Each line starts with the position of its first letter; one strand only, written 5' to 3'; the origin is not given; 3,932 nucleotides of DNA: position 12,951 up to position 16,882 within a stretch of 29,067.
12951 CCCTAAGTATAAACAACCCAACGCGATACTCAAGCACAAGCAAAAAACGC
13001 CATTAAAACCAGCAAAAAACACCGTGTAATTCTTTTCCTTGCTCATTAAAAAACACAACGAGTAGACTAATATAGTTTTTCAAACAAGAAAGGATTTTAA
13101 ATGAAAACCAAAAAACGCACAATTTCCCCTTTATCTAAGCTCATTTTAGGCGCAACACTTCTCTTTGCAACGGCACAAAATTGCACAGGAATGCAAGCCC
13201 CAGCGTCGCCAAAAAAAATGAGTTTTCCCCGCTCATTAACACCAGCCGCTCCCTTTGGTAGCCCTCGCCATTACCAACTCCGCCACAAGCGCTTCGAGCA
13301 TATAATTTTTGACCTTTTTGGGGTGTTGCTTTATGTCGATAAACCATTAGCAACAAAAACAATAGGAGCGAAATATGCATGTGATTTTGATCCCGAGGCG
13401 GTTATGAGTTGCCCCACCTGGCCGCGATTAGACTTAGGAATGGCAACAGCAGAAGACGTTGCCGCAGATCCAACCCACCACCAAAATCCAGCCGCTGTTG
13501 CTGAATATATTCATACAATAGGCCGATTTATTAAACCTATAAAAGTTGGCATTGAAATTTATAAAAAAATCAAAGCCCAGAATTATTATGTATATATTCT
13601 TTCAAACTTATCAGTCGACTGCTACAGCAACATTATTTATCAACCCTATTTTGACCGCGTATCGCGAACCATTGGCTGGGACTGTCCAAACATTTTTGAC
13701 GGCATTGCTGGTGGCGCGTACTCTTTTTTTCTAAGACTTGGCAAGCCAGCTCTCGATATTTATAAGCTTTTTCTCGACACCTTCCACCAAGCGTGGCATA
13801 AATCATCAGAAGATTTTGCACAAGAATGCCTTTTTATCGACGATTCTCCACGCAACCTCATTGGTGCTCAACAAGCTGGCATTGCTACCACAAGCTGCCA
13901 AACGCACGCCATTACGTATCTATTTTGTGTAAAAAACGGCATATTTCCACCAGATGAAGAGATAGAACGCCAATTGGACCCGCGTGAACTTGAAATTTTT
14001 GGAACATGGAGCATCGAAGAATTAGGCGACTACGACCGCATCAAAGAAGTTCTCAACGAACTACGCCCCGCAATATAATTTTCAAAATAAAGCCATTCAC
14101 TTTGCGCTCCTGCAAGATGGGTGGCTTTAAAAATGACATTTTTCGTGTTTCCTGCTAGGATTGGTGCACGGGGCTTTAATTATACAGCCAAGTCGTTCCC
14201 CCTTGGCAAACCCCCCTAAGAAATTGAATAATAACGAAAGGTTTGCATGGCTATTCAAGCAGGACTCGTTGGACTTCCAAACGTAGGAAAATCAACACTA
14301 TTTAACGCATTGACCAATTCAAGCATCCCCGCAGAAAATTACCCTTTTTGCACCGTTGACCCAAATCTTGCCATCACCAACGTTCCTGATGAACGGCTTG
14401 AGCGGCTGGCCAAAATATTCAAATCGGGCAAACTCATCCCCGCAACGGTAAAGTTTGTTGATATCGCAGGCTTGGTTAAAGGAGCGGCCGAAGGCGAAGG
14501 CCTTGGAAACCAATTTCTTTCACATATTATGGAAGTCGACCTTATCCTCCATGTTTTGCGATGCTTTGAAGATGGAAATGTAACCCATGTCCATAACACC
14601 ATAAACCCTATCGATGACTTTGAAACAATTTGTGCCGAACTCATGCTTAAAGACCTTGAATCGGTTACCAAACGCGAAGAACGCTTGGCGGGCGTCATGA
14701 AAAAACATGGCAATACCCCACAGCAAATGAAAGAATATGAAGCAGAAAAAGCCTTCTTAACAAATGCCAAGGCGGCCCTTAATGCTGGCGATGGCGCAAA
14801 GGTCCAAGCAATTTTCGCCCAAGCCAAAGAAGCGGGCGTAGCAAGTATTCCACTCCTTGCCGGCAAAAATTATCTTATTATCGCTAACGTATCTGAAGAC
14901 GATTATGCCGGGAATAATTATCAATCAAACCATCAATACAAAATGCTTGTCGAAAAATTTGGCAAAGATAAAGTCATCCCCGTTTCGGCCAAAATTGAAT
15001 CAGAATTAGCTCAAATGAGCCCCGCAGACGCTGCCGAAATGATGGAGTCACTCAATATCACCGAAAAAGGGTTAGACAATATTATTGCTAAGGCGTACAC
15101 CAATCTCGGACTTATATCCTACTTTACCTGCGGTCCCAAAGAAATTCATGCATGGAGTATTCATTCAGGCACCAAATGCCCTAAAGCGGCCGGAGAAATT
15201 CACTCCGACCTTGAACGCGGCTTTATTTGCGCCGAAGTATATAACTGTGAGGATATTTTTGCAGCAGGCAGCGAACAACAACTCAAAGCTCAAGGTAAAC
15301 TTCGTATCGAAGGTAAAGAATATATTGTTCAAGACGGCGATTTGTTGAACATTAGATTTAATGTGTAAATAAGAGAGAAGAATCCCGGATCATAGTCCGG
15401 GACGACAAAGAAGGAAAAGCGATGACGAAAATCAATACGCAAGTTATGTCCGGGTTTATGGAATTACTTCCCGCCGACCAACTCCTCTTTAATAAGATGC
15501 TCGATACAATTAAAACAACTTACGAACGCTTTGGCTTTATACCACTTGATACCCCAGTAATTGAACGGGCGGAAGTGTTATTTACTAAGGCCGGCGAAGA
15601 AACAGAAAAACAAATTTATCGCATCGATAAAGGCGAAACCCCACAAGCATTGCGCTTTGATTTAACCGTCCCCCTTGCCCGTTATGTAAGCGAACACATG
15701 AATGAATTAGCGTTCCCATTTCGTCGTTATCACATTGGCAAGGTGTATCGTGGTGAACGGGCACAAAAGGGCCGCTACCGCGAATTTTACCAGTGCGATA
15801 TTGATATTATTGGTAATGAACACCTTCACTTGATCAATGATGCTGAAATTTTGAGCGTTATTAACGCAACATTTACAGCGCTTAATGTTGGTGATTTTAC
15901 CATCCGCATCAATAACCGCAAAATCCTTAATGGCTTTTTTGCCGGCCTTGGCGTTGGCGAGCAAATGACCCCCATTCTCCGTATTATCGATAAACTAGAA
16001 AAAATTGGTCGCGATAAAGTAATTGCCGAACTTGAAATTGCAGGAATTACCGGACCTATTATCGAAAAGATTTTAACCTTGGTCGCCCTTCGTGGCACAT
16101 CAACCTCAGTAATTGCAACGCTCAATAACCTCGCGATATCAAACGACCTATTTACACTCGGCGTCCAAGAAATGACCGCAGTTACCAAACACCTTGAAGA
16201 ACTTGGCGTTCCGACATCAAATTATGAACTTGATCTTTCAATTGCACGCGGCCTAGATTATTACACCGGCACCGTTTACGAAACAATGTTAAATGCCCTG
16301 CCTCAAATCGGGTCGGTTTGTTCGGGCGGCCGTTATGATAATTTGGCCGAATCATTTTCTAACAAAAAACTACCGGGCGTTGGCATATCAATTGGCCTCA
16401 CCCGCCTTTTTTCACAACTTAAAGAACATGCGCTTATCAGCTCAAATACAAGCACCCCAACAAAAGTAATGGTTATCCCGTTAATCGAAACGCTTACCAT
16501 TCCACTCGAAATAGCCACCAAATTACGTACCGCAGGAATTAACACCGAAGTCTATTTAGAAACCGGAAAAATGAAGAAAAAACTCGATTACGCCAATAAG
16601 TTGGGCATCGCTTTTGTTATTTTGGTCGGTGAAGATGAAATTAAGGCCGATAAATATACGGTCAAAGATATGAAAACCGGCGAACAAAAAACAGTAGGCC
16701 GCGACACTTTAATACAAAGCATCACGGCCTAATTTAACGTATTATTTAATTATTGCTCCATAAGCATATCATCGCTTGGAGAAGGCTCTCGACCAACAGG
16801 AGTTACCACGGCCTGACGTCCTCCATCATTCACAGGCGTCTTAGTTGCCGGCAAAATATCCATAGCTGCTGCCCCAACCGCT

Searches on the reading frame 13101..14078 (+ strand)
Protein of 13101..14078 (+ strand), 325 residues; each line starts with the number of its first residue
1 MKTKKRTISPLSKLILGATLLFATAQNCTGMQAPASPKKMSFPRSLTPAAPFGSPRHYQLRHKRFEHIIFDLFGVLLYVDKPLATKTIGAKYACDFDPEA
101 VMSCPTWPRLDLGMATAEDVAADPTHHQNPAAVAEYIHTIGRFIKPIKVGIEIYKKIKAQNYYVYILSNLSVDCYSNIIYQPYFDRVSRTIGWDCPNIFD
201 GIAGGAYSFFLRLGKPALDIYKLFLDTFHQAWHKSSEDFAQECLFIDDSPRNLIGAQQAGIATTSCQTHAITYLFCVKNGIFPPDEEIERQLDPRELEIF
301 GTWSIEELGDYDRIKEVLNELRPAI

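Call 10: search_protein_families(library=pfam, proteins=[window:13101-14078:+], max_evalue=0.001)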
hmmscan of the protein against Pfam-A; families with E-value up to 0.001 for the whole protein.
window:13101-14078:+ (325 aa): 1 family
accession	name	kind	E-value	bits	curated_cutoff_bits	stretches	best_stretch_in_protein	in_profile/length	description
PF00702.32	Hydrolase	-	8.4e-05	23.5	26.4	0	67-260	3-191/191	haloacid dehalogenase-like hydrolase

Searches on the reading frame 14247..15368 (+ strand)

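Call 11: search_protein_families(library=pfam, proteins=[window:14247-15368:+], max_evalue=0.001)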
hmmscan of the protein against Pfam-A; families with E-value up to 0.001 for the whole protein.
window:14247-15368:+ (373 aa): 3 families
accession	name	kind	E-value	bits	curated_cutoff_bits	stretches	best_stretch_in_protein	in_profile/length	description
PF06071.19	YchF-GTPase_C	-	1.1e-35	122.1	27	1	289-372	1-84/84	Protein of unknown function (DUF933)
PF01926.29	MMR_HSR1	-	5.3e-22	78.5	21.9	1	5-120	2-97/113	50S ribosome-binding GTPase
PF02421.24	FeoB_N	-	1.4e-07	31.6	27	1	5-45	3-43/156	Ferrous iron transport protein B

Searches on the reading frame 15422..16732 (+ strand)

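Call 11: search_protein_families(library=pfam, proteins=[window:15422-16732:+], max_evalue=0.001)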
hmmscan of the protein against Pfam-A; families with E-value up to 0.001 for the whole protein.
window:15422-16732:+ (436 aa): 4 families
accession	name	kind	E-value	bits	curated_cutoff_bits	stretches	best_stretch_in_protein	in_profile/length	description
PF13393.11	tRNA-synt_His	-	2.9e-40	138.8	25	1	11-329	1-308/308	Histidyl-tRNA synthetase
PF03129.25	HGTP_anticodon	-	1.1e-17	64.4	21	1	348-434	1-91/94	Anticodon binding domain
PF00587.30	tRNA-synt_2b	-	5.2e-07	30.3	29.3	1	78-314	14-147/179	tRNA synthetase class II core domain (G, H, P, S and T)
PF00152.25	tRNA-synt_2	-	0.00035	20.2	25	0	25-139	27-131/308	tRNA synthetases class II (D, K and N)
